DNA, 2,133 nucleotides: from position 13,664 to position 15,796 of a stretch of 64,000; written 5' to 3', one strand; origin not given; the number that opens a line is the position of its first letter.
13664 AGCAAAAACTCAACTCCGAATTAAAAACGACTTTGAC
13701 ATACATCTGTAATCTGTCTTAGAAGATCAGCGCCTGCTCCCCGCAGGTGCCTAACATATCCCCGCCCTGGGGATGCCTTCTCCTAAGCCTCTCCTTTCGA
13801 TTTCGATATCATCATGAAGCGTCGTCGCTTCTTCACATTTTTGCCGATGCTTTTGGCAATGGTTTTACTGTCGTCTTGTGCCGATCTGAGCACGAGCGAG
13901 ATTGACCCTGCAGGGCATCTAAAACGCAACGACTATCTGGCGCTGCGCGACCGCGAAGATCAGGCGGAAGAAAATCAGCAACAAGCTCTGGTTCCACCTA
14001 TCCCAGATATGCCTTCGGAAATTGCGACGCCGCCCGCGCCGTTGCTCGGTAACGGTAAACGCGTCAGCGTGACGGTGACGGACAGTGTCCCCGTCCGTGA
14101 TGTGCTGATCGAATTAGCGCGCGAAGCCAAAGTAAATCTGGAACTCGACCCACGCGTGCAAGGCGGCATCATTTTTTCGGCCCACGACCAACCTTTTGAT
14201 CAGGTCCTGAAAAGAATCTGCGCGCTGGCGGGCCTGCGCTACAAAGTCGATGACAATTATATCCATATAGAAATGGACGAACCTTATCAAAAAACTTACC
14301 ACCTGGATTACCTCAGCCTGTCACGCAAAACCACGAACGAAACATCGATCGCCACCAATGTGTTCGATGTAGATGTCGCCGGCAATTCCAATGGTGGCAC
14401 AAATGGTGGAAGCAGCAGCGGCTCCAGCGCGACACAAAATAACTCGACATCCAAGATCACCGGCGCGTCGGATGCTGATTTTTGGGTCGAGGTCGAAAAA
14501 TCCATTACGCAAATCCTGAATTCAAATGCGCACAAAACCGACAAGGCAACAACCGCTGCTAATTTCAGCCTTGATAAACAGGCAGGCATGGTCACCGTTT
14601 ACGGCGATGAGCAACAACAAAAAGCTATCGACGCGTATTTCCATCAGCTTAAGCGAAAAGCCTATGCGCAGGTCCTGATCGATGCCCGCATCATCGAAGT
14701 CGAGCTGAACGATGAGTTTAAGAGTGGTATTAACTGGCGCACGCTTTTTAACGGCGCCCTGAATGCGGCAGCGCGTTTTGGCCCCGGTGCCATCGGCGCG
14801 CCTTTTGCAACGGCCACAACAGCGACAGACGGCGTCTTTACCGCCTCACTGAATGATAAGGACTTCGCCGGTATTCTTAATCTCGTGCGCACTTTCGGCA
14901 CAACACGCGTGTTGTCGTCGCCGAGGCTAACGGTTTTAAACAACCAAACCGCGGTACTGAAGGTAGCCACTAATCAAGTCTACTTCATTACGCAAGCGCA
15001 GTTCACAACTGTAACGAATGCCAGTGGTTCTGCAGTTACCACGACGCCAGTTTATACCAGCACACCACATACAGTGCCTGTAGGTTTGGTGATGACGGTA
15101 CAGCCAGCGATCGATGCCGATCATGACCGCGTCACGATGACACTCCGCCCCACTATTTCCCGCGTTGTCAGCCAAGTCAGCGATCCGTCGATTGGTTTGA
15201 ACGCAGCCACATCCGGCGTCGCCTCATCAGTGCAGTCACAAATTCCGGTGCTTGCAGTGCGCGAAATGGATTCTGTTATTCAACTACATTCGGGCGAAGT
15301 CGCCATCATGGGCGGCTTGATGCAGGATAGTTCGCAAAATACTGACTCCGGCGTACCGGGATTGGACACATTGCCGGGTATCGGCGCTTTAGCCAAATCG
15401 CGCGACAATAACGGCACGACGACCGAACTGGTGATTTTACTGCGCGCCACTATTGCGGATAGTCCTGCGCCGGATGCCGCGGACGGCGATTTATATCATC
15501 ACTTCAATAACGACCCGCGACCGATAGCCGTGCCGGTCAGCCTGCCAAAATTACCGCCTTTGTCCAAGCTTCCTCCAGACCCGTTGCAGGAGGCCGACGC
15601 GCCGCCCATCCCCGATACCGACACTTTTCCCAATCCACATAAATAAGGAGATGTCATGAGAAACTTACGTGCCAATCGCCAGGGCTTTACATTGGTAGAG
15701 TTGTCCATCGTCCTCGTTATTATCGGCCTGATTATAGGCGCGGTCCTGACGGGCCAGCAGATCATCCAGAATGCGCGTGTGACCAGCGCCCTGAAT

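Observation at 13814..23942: Compact, translationally coupled type IV filament (T2SS/MSHA-like) locus with three unassignable components and no peptidase, retraction ATPase or minor-pilin set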

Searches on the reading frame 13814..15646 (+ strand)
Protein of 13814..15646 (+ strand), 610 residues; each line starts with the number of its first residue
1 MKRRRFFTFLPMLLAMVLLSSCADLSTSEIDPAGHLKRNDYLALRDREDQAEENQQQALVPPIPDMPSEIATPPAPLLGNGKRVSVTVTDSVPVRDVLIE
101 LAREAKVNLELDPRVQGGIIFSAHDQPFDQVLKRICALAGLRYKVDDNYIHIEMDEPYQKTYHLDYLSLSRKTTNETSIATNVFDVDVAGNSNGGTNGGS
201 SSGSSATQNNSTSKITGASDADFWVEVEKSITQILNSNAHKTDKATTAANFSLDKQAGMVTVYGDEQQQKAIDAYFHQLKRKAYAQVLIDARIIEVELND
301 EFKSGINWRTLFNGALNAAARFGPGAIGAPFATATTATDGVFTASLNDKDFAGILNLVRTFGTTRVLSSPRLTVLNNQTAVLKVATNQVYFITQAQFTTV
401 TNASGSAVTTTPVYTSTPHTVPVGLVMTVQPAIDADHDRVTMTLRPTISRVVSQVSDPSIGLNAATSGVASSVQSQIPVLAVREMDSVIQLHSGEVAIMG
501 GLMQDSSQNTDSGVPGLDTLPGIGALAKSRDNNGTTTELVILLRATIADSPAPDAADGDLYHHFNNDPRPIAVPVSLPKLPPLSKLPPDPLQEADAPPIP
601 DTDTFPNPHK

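Call 3: search_protein_families(library=pfam, proteins=[window:13814-15646:+], max_evalue=0.1)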
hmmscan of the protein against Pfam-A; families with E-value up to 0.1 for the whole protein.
window:13814-15646:+ (610 aa): 4 families
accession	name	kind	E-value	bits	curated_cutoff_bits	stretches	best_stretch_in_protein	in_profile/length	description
PF00263.26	Secretin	-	4.8e-31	108.1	27.5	1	360-548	4-168/169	Bacterial type II and III secretion system protein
PF07655.18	Secretin_N_2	-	8.5e-08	33.1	23.4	1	160-238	2-80/91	Secretin N-terminal domain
PF16344.10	FecR_C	-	0.026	15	24.4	1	123-152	41-70/70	FecR, C-terminal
PF07660.19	STN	-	0.048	13.9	28.4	0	125-150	22-47/52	Secretin and TonB N terminus short domain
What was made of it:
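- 13814..15646 (+): Lipoprotein secretin, MshL-like (610 aa; lipobox LLSSC). Pfam Secretin 4.8e-31 and Secretin_N_2 (call 3).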

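Call 4: search_protein_families(library=ncbifam, proteins=[window:13814-15646:+], max_evalue=0.1)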
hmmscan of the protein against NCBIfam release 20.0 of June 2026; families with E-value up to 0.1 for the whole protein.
window:13814-15646:+ (610 aa): 9 families
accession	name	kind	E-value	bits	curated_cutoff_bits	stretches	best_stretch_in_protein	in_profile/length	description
TIGR02519.1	pilus_MshL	equivalog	1.2e-68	231.3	250.2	1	252-547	2-289/290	pilus (MSHA type) biogenesis protein MshL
TIGR02517.1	type_II_gspD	equivalog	5.6e-38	130.8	351.35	1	193-551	273-593/600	type II secretion system secretin GspD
TIGR02520.1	pilus_B_mal_scr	equivalog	2.8e-25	88.8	287.65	1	126-531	129-501/513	PilN family type IVB pilus formation outer membrane protein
TIGR02515.1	IV_pilus_PilQ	subfamily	8.3e-25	87.6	284.35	1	81-543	1-422/428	type IV pilus secretin PilQ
TIGR02516.1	type_III_yscC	equivalog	1.4e-19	70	238.45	1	238-548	186-461/463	type III secretion system outer membrane ring subunit SctC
NF010083.0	PRK13568.1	equivalog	5.3e-16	58.4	554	1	246-544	149-413/419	DNA uptake porin HofQ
NF042912.1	Amuc_1098_fam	equivalog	1.3e-15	56.5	750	2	400-550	641-798/805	Amuc_1098 family type IV pilus outer membrane protein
NF011873.0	PRK15346.1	equivalog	4.6e-15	55.3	524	1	236-548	223-494/499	EscC/YscC/HrcC family type III secretion system outer membrane ring protein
NF007851.2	PRK10560.1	exception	3.5e-13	49.1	598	2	81-155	21-94/412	DNA uptake porin HofQ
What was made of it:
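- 13814..15646 (+): NCBIfam best model is MshL TIGR02519 at 231 bits (cut-off 250), then GspD 131 and PilQ 88 (call 4).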

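Call 30: search_dna_similar(query=window:13814-15646:+, collection=plasmids, mode=protein, max_rows=25)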
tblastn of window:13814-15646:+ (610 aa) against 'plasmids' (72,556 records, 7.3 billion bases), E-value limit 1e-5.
Records with a match: 148; places in all: 150; records where one place covers at least 80% of the query: 1.
Best place of each record, by identity: <60% 148.
By first word of the organism name: Ralstonia 17; Bradyrhizobium 16; Xanthomonas 13; Burkholderia 8; Azospirillum 7; Caballeronia 6; Rhizobium 5; Variovorax 5; Sinorhizobium 4; Sulfitobacter 4; and 45 more.
By predicted mobility (MOB-suite, as given by PLSDB): non-mobilizable 83; mobilizable 34; conjugative 31.
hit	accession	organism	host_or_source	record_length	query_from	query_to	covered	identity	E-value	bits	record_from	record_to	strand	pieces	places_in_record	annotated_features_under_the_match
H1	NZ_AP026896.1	Aeromonas caviae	Microbe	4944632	56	547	81%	24.0%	2e-23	113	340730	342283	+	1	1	none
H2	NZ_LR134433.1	Legionella adelaidensis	environmental,Cooling tower water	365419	82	547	76%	25.0%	3e-26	122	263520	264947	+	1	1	mshL: pilus (MSHA type) biogenesis protein MshL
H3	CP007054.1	Opitutaceae bacterium TAV5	-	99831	93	543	74%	25.5%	6e-23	112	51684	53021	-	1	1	hypothetical protein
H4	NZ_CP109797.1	Termitidicoccus mucosus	Reticulitermes chinensis,cell culture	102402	100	547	73%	24.0%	2e-15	88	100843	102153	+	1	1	hypothetical protein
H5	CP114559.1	Candidatus Manganitrophus sp.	activated carbon metagenome,metagenomic ...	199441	94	531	72%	22.2%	6e-7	61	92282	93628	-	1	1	hypothetical protein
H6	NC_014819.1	Asticcacaulis excentricus CB 48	pond water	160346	254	547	48%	29.8%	4e-17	94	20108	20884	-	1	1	gspD: type II secretion system secretin GspD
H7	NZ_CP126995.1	Acidisoma sp. PAMC 29798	cell culture,lichen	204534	254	543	48%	29.3%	8e-16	89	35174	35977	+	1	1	gspD: type II secretion system secretin GspD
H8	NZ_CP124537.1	Fuscovulum ytuae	pure culture,sediment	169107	244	544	49%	28.1%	1e-13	82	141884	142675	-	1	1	gspD: type II secretion system secretin GspD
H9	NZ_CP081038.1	Leisingera sp. M527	-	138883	254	544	48%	28.8%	3e-14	84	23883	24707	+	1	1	secretin N-terminal domain-containing protein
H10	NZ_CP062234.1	Rhizobium sp. TH2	Sainfoin,pure bacterial culture,Nodule ...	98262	235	547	51%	26.8%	2e-10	72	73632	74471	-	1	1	gspD: type II secretion system secretin GspD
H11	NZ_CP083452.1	Comamonas odontotermitis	cell culture,cucumber rhizosphere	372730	260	543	47%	29.4%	6e-14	83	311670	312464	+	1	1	gspD: type II secretion system secretin GspD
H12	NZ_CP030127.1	Indioceanicola profundi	sediment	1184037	254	543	48%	28.3%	2e-14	85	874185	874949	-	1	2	none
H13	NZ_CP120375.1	Sinorhizobium garamanticum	Argyrolobium uniflorum,Cell culture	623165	230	543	51%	25.9%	1e-12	79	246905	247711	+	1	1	secretin N-terminal domain-containing protein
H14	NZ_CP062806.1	Cupriavidus basilensis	Cell culture,Sediment of a freshwater ...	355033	245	547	50%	26.6%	3e-11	75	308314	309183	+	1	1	gspD: type II secretion system secretin GspD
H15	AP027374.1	Sulfitobacter pontiacus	-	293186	248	547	49%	26.8%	4e-8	64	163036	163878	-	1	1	xcpQ: type II secretion system protein D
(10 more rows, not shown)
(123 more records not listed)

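Call 31: get_annotated_region(hit=H1, flank=14000)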
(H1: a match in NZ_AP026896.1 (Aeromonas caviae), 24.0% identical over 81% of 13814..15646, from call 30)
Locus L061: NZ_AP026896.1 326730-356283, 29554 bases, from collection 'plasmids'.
description: Aeromonas caviae strain KAM479 plasmid pKAM479_3, complete sequence
organism: Aeromonas caviae (NCBI taxid 648)
taxonomy: Bacteria; Pseudomonadota; Gammaproteobacteria; Aeromonadales; Aeromonadaceae; Aeromonas; Aeromonas caviae
host: -; source: Microbe; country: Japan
typing (MOB-suite, as given by PLSDB): non-mobilizable
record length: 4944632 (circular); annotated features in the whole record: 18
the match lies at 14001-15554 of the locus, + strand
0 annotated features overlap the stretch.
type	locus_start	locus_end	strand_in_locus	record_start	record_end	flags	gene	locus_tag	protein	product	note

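Call 32: get_annotated_region(hit=H2, flank=12000)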
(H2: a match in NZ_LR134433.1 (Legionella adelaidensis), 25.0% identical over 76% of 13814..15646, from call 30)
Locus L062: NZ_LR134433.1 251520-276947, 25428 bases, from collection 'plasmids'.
description: Legionella adelaidensis strain NCTC12735 plasmid 24, complete sequence
organism: Legionella adelaidensis (NCBI taxid 45056)
taxonomy: Bacteria; Pseudomonadota; Gammaproteobacteria; Legionellales; Legionellaceae; Legionella; Legionella adelaidensis
host: -; source: environmental,Cooling tower water; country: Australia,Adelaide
typing (MOB-suite, as given by PLSDB): mobilizable; relaxase MOBH
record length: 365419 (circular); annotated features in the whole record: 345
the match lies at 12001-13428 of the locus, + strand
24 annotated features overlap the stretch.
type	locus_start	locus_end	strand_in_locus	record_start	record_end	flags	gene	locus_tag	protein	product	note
CDS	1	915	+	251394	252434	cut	-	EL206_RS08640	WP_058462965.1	tyrosine-type recombinase/integrase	GO:0015074 - DNA integration [Evidence IEA]; GO:0006310 - DNA recombination [Evidence IEA]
CDS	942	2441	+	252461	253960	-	-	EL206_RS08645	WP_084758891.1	recombinase family protein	GO:0006310 - DNA recombination [Evidence IEA]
CDS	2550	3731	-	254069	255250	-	-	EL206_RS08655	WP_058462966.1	pyridoxal phosphate-dependent aminotransferase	GO:0009058 - biosynthetic process [Evidence IEA]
CDS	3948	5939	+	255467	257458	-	uvrB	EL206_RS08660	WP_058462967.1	excinuclease ABC subunit UvrB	GO:0006289 - nucleotide-excision repair [Evidence IEA]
CDS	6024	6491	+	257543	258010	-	-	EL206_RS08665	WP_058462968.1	type II secretion system protein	-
CDS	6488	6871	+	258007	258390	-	-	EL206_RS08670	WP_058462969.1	type II secretion system protein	-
CDS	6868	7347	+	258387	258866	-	-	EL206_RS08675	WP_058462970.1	competence type IV pilus minor pilin ComGF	-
CDS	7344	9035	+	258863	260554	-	-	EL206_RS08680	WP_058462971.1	type II secretion system protein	-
CDS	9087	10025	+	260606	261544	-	-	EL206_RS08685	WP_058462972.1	hypothetical protein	-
CDS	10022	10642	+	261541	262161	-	-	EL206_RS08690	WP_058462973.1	PilN domain-containing protein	-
CDS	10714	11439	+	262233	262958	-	-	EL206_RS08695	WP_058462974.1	hypothetical protein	-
CDS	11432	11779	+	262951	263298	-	-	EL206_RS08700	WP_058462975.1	hypothetical protein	-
CDS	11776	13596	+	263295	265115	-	mshL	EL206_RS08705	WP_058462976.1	pilus (MSHA type) biogenesis protein MshL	GO:0009306 - protein secretion [Evidence IEA]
CDS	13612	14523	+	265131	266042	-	-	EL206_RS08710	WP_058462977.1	AAA family ATPase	-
CDS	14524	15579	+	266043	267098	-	-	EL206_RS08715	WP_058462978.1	hypothetical protein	-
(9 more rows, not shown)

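Call 39: search_solved_structures(query=window:13814-15646:+, max_evalue=0.00001)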
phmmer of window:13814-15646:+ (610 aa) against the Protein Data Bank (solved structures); distinct sequences matched with E-value up to 0.00001: 17.
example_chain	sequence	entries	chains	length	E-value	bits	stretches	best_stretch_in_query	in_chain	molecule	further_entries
5wln_G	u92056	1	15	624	1.9e-10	43.2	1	254-561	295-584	Type II secretion system protein D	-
9u5s_A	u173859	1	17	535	3e-10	42.6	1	189-525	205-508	Outer membrane lipoprotein BfpB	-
9k8v_A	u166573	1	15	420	4.1e-10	42.1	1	271-555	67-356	General secretion pathway protein D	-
5wq9_A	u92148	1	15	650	1.7e-09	40.1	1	266-555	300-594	Type II secretion system protein D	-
5wq8_A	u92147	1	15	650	3.4e-09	39.1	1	266-555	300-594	Type II secretion system protein D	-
5w68_A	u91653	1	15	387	5.8e-09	38.3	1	348-562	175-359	Putative type II secretion protein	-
6i1x_A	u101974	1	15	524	1.5e-08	37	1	283-548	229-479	Type II secretion system protein D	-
6i1y_A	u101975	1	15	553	2.1e-08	36.5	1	284-555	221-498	General secretion pathway protein GspD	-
6w6m_A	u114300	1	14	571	3.5e-08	35.8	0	71-156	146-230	Type IV pilus secretin PilQ family protein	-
7ofh_A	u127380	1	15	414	1.4e-07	33.8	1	333-548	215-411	Virion export protein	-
8co1_Q1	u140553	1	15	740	2.5e-07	33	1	240-547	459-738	Probable type IV piliation system protein DR_0774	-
5zdh_A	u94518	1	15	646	3.7e-07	32.4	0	348-564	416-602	Type II secretion system protein D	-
6ve2_A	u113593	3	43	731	3.9e-07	32.3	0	238-564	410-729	Fimbrial assembly protein PilQ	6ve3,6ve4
4av2_A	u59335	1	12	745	5.1e-07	31.9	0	471-547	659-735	TYPE IV PILUS BIOGENESIS AND COMPETENCE PROTEIN PILQ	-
9sh1_A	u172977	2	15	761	5.6e-07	31.8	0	75-153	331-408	Type IV pilus biogenesis and competence protein PilQ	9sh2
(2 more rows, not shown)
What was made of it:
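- Closest known: Type IVb pili. Same: BfpB is among the best PDB sequence hits at 42.6 bits (call 39).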

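Call 78: list_cluster_members(proteins=[P0001, P0063, window:13814-15646:+])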
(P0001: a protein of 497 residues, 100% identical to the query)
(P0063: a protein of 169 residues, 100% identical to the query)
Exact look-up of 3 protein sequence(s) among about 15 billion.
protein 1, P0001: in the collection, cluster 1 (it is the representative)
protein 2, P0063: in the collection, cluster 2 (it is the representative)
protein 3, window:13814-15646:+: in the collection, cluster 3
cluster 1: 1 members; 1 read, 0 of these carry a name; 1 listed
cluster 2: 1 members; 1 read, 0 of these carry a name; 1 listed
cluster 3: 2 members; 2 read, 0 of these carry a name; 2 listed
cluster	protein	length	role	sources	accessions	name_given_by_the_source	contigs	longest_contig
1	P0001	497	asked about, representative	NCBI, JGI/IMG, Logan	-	-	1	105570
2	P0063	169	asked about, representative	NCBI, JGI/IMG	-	-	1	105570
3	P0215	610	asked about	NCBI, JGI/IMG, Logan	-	-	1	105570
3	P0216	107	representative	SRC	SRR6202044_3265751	-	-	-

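Call 87: search_protein_families(library=pfam, proteins=[L061:11343-12218:+, L061:12218-12811:+, L061:12811-13458:+, L061:13451-13816:+, L061:16668-17804:+, L062:9087-10025:+, L062:10022-10642:+, L062:10714-11439:+, L062:11432-11779:+], max_evalue=0.01)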
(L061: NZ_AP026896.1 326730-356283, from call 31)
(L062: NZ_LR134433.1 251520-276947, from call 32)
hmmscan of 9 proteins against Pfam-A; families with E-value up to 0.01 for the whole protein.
L061:11343-12218:+ (291 aa): 0 families

L061:12218-12811:+ (197 aa): 1 family
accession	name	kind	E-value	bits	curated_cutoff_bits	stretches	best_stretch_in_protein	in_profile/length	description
PF05137.18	PilN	-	8.9e-07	29.3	22.8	1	118-189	2-74/78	Fimbrial assembly protein (PilN)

L061:12811-13458:+ (215 aa): 2 families
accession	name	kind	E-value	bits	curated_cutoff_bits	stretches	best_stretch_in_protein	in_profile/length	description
PF04350.18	PilO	-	0.0001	22.9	22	1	82-199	18-132/145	Pilus assembly protein, PilO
PF04612.17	T2SSM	-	0.00011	22.8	27.8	1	15-66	9-60/160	Type II secretion system (T2SS), protein M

L061:13451-13816:+ (121 aa): 3 families
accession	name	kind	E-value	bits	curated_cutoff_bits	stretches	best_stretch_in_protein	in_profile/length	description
PF23893.1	Y4YQ_C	-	9e-07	29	27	1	63-111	3-52/53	Uncharacterised protein Y4YQ C-terminal domain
PF11356.14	T2SSC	-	0.00027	21.2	27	1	79-114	105-141/141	Type II secretion system protein C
PF16537.11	T2SSB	-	0.00048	20.2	28.4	1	75-109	20-55/60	Type II secretion system protein B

L061:16668-17804:+ (378 aa): 13 families
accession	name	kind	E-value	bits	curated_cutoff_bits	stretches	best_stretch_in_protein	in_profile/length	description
PF14559.12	TPR_19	-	1.9e-15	57.3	25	2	237-297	1-61/68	Tetratricopeptide repeat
PF13432.12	TPR_16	-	2.1e-11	44.4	32.7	3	237-288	7-58/65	Tetratricopeptide repeat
PF13428.12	TPR_14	-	1e-09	38.5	23.5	2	229-269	3-43/44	Tetratricopeptide repeat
PF07719.23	TPR_2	-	2.9e-07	30.5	27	0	232-258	6-32/34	Tetratricopeptide repeat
PF00515.34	TPR_1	-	1e-06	28.8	27.8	0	198-226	6-34/34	Tetratricopeptide repeat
PF12569.14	NatA_aux_su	-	1.6e-06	27.8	33.3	1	261-356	4-100/515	N-terminal acetyltransferase A, auxiliary subunit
PF24575.1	TPR_Slam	-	2.9e-06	28.1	35.2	1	188-248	44-102/104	Surface lipoprotein assembly modifier, N-terminal TPR repeats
PF23914.1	TPR_CcmH_CycH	-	1.5e-05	25.3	42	0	203-282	60-142/158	Cytochrome c-type biogenesis protein H TPR domain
PF13414.12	TPR_11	-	3.8e-05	23.7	26.8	1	238-268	5-35/42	TPR repeat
PF13424.12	TPR_12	-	0.00028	21.5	30.1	0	192-257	2-75/77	Tetratricopeptide repeat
PF03704.23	BTAD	-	0.00066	20.5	22.1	0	179-253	49-122/146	Bacterial transcriptional activator domain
PF20308.4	TPR-S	-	0.00072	20.5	27.6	0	215-269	8-59/102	Tetratricopeptide Repeats-Sensor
PF13181.12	TPR_8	-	0.0024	18.3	25.7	0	232-259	6-33/34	Tetratricopeptide repeat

L062:9087-10025:+ (312 aa): 1 family
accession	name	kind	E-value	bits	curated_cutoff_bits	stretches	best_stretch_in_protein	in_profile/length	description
PF11104.14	PilM_2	-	0.0063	15.9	27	0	87-205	86-209/340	Type IV pilus assembly protein PilM;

L062:10022-10642:+ (206 aa): 2 families
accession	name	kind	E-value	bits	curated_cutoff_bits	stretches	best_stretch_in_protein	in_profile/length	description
PF05137.18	PilN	-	1.1e-11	45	22.8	1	114-188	1-73/78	Fimbrial assembly protein (PilN)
PF14127.11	DUF4294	-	0.0087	16.4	27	0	53-121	19-89/155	Domain of unknown function (DUF4294)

L062:10714-11439:+ (241 aa): 0 families

L062:11432-11779:+ (115 aa): 2 families
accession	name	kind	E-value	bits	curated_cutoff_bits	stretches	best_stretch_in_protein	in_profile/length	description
PF16537.11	T2SSB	-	0.00015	21.8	28.4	1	64-104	17-58/60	Type II secretion system protein B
PF23862.1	CdsD_C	-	0.00028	21.3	27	1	67-103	18-54/56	CdsD C-terminal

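Call 88: search_protein_families(library=ncbifam, proteins=[L061:17879-19591:+, L062:15583-17448:+, L061:13887-15632:+, L061:19639-20859:+], max_evalue=1e-30)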
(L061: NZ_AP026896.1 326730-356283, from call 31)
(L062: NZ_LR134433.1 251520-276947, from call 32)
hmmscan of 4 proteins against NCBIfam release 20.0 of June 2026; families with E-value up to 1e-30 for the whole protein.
L061:17879-19591:+ (570 aa): 6 families
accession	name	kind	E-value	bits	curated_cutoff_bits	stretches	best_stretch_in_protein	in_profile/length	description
TIGR02538.1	type_IV_pilB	equivalog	1.2e-157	526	675.65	1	10-566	2-562/564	type IV-A pilus assembly ATPase PilB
TIGR02533.1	type_II_gspE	equivalog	3e-157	524.2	630.25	1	82-565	4-485/486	type II secretion system ATPase GspE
NF007755.0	PRK10436.1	equivalog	3.9e-128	428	617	1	87-565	14-458/465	type II secretion system protein GspE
NF053534.1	T4PilAsmATPsTfpB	equivalog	4.8e-127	424.8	850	1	50-565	64-581/584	type IV pilus assembly ATPase TfpB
NF041000.1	ATPase_ComGA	equivalog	1.1e-73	247.6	300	1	191-456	2-266/267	competence type IV pilus ATPase ComGA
TIGR01420.1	pilT_fam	subfamily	1.1e-51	176.1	319.1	1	189-458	2-271/343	PilT/PilU family type 4a pilus ATPase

L062:15583-17448:+ (621 aa): 6 families
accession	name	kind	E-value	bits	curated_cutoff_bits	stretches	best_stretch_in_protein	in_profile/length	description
TIGR02533.1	type_II_gspE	equivalog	7.9e-168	559.1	630.25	1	76-558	3-485/486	type II secretion system ATPase GspE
TIGR02538.1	type_IV_pilB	equivalog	1.7e-162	541.9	675.65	1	5-558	2-561/564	type IV-A pilus assembly ATPase PilB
NF007755.0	PRK10436.1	equivalog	2.9e-135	451.5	617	1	81-563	13-463/465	type II secretion system protein GspE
NF053534.1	T4PilAsmATPsTfpB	equivalog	3.7e-128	428.5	850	1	44-559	63-582/584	type IV pilus assembly ATPase TfpB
NF041000.1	ATPase_ComGA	equivalog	4.5e-81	271.8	300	1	186-451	2-266/267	competence type IV pilus ATPase ComGA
TIGR01420.1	pilT_fam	subfamily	2.9e-55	187.9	319.1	1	184-452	2-270/343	PilT/PilU family type 4a pilus ATPase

L061:13887-15632:+ (581 aa): 3 families
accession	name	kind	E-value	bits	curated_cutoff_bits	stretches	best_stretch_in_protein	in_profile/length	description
TIGR02519.1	pilus_MshL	equivalog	3.1e-83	279.1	250.2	1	246-557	2-290/290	pilus (MSHA type) biogenesis protein MshL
TIGR02517.1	type_II_gspD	equivalog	1.1e-49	169.5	351.35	1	186-562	265-595/600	type II secretion system secretin GspD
TIGR02515.1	IV_pilus_PilQ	subfamily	3.2e-40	138.4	284.35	1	245-558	137-428/428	type IV pilus secretin PilQ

L061:19639-20859:+ (406 aa): 6 families
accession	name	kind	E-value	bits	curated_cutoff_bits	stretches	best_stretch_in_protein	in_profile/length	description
TIGR02120.1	GspF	equivalog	1.7e-98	330.5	424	1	4-401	1-399/401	type II secretion system inner membrane protein GspF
NF052607.1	T4PiliAsmPilCThrm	equivalog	1.5e-91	307.5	700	1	1-401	1-402/406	type IV pilus assembly protein PilC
NF007861.0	PRK10573.1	equivalog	2.2e-74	250.9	401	1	4-404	7-399/401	protein transport protein HofC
NF052606.1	T4PiliAsmPilCMyx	equivalog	3.1e-74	250.3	700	1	3-403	21-418/419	type IV pilus assembly protein PilC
NF047826.1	T3SSXpsF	equivalog_domain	1.3e-62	211.9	650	1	1-403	1-404/405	type II secretion system protein XpsF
NF041012.2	T4P_ComGB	equivalog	9.7e-44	150.1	240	1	70-400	6-331/332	competence type IV pilus assembly protein ComGB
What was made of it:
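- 13814..15646 (+): This is the same ranking as genuine Aeromonas MshL at 279/169/138 (call 88).
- Genuine MshE and MshG give the same GspE and GspF scores, so those scores do not discriminate (call 88).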
